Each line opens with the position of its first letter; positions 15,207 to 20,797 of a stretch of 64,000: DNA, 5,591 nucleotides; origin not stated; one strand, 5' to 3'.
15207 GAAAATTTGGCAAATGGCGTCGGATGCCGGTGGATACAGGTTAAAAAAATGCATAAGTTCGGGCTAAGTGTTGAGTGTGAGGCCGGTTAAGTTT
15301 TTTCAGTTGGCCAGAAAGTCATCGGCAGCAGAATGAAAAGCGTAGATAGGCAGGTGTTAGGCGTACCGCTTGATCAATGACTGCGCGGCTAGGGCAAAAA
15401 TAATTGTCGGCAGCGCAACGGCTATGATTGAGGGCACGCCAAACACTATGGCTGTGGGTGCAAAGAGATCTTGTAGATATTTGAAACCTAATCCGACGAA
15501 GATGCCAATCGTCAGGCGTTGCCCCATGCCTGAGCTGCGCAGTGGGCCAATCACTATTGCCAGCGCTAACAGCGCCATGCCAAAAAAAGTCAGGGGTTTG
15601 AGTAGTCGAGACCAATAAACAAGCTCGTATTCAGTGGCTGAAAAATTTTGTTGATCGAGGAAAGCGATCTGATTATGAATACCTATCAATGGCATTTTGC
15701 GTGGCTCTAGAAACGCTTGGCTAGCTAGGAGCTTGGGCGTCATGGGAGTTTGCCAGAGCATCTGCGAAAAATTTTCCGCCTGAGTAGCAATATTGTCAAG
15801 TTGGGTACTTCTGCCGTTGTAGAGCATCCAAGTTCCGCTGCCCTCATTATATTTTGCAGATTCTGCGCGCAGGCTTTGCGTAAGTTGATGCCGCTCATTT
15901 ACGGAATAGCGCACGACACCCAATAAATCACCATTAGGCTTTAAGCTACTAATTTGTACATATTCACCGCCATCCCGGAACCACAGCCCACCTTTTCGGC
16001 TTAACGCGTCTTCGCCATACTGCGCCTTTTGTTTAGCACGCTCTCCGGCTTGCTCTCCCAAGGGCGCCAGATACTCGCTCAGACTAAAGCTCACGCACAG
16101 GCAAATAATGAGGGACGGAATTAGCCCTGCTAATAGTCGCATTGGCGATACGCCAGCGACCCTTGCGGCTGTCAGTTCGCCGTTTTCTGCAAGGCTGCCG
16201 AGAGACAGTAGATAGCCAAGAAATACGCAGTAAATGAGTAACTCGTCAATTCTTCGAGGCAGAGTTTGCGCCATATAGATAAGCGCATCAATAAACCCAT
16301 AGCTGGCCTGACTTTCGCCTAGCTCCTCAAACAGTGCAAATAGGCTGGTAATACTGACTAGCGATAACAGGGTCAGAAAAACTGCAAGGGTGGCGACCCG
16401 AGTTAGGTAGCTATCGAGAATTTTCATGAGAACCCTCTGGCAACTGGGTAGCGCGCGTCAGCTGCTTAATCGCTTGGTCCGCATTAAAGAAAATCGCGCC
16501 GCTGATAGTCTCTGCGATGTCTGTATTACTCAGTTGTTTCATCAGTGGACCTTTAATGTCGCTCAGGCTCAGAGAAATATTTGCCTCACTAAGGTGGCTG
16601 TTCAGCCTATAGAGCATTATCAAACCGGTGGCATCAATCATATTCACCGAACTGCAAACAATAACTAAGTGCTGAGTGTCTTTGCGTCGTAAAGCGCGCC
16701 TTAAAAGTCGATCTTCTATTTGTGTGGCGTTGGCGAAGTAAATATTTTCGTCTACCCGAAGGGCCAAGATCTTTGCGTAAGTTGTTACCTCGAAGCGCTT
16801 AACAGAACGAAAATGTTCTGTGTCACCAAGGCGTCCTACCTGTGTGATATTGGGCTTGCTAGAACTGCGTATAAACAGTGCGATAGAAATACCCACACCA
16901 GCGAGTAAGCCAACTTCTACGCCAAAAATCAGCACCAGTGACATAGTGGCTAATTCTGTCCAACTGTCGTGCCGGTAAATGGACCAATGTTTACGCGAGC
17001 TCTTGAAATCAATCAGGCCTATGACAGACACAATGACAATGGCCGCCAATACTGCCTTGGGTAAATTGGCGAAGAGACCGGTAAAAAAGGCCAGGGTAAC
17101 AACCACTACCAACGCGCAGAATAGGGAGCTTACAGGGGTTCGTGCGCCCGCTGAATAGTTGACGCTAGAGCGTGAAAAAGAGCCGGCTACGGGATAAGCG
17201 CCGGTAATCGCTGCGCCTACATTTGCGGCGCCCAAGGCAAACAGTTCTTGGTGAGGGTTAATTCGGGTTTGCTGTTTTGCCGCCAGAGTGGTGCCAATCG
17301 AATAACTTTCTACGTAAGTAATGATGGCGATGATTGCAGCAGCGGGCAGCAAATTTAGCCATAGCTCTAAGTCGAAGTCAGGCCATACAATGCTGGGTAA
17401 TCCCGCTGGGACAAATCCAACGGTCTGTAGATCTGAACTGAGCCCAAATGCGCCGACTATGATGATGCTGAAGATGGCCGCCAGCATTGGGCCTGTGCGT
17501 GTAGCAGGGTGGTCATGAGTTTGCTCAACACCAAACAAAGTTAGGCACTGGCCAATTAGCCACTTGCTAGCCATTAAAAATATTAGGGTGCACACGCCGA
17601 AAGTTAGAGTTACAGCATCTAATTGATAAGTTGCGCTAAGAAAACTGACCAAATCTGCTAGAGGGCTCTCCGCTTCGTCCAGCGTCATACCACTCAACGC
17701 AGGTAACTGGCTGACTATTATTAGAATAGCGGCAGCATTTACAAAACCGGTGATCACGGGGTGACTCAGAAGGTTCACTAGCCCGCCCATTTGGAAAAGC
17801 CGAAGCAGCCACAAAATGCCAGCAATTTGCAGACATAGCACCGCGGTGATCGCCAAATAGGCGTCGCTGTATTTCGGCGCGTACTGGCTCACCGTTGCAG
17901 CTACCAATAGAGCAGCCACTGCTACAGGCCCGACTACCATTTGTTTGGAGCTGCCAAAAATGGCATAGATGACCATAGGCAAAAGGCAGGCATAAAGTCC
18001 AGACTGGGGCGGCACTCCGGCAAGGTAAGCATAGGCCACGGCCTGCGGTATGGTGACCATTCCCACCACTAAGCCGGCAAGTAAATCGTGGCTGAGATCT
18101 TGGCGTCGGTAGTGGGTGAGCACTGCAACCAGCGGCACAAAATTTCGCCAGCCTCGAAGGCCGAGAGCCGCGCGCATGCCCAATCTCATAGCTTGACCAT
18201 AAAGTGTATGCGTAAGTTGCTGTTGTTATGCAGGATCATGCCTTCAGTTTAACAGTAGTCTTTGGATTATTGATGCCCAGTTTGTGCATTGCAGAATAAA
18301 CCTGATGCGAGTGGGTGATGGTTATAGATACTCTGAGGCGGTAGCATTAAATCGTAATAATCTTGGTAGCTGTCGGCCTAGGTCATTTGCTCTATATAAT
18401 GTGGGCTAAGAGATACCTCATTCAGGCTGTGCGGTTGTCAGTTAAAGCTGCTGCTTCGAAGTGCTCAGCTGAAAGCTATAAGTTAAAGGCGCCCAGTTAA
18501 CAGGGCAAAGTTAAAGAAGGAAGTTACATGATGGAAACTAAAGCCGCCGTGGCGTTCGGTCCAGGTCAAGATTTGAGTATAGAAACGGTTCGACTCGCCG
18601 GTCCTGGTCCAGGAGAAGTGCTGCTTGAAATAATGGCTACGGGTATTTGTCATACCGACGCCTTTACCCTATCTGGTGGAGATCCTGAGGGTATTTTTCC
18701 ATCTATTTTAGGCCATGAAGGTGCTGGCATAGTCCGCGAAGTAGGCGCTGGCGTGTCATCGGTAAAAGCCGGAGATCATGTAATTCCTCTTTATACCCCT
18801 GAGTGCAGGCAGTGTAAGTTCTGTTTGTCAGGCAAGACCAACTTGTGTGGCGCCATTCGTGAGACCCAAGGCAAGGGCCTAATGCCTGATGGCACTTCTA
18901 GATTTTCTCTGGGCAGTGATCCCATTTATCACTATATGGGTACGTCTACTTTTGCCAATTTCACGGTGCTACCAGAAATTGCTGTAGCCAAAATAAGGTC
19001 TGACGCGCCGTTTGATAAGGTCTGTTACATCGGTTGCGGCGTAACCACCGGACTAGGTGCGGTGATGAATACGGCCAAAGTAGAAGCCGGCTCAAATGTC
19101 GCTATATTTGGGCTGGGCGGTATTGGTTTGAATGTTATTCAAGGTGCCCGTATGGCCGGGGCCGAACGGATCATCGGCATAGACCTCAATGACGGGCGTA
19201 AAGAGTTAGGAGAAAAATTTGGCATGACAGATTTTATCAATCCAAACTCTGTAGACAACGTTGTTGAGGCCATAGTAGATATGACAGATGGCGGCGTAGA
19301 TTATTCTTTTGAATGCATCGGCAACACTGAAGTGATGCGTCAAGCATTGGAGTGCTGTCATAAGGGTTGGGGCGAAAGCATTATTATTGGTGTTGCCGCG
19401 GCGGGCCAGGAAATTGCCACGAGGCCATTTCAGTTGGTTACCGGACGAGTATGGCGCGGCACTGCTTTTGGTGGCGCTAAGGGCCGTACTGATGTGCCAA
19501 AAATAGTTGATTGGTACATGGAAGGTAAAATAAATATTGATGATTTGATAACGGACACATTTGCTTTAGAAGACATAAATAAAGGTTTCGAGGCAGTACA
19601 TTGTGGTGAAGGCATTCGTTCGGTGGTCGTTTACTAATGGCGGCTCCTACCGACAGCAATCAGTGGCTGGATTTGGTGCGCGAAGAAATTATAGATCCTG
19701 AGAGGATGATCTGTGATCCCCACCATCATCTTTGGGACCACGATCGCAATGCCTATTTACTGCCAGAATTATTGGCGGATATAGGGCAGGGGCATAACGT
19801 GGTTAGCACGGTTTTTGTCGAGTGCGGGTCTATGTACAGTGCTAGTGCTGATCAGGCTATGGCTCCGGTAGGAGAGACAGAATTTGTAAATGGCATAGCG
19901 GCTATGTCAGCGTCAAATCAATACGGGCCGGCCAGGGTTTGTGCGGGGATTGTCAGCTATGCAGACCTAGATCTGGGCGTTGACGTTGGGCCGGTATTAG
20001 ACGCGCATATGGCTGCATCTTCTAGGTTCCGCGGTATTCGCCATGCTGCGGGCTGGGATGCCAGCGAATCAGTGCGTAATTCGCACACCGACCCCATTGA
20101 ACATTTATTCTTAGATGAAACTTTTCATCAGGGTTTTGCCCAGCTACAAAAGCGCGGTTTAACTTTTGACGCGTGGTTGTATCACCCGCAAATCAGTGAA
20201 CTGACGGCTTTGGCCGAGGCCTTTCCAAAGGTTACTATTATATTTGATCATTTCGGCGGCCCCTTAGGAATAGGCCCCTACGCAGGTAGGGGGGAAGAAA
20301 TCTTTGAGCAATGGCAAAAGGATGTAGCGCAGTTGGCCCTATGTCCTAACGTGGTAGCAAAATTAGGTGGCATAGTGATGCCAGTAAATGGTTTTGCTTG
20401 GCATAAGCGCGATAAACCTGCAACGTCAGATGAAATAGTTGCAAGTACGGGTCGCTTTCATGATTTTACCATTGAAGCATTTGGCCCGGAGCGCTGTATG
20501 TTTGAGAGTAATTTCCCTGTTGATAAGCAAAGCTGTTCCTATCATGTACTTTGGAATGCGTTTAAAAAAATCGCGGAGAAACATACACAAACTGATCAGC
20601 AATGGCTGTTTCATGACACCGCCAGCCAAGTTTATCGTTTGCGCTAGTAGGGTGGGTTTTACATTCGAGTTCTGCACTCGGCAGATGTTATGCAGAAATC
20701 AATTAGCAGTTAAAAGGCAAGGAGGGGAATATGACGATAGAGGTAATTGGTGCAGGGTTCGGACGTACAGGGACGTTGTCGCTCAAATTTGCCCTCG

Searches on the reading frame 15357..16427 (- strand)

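Call 36: search_protein_families(library=pfam, proteins=[window:15357-16427:-], max_evalue=0.00001)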
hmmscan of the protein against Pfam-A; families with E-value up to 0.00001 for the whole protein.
window:15357-16427:- (356 aa): 1 family
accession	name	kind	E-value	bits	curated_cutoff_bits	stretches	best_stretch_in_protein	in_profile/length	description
PF03739.19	LptF_LptG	-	2.8e-62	211.2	27.9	1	7-354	2-353/353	Lipopolysaccharide export system permease LptF/LptG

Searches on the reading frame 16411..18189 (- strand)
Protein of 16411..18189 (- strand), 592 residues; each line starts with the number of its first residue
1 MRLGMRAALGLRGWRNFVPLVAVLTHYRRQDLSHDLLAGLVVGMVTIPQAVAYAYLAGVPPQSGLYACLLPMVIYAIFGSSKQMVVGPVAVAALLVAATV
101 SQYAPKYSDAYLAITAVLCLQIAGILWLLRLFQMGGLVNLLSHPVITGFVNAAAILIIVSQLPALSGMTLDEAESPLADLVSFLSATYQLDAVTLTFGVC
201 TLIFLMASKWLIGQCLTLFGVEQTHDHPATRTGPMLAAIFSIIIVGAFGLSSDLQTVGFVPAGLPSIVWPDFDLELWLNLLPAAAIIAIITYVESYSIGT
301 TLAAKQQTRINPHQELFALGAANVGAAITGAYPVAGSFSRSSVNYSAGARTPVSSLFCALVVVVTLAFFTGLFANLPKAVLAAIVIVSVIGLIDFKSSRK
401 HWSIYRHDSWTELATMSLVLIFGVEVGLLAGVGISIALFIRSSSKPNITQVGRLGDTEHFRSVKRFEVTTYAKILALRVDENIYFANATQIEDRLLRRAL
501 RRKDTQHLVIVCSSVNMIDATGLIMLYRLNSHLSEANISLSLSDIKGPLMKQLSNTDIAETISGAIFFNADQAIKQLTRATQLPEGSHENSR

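Call 36: search_protein_families(library=pfam, proteins=[window:16411-18189:-], max_evalue=0.00001)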
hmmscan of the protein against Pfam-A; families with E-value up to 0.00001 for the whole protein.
window:16411-18189:- (592 aa): 2 families
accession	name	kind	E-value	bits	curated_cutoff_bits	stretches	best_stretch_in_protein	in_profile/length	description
PF00916.26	Sulfate_transp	-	2.6e-89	300.1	23.2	1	32-411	1-376/380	Sulfate permease family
PF01740.26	STAS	-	8.8e-14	51.6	22.6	1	466-567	2-100/106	STAS domain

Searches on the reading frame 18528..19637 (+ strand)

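Call 38: search_protein_families(library=pfam, proteins=[window:18528-19637:+], max_evalue=0.00001)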
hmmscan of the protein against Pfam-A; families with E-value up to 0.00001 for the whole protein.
window:18528-19637:+ (369 aa): 2 families
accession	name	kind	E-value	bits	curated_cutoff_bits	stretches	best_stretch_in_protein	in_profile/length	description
PF00107.32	ADH_zinc_N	-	2.6e-27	95.7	31.8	1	198-329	1-126/129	Zinc-binding dehydrogenase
PF08240.17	ADH_N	-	5.1e-22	78.5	23.5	1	27-155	1-101/104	Alcohol dehydrogenase GroES-like domain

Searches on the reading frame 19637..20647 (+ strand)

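Call 36: search_protein_families(library=pfam, proteins=[window:19637-20647:+], max_evalue=0.00001)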
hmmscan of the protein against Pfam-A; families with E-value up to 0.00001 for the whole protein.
window:19637-20647:+ (336 aa): 1 family
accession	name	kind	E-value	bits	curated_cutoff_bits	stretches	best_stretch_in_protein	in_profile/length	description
PF04909.20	Amidohydro_2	-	3.3e-28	99.7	26.4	1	26-335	1-289/289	Amidohydrolase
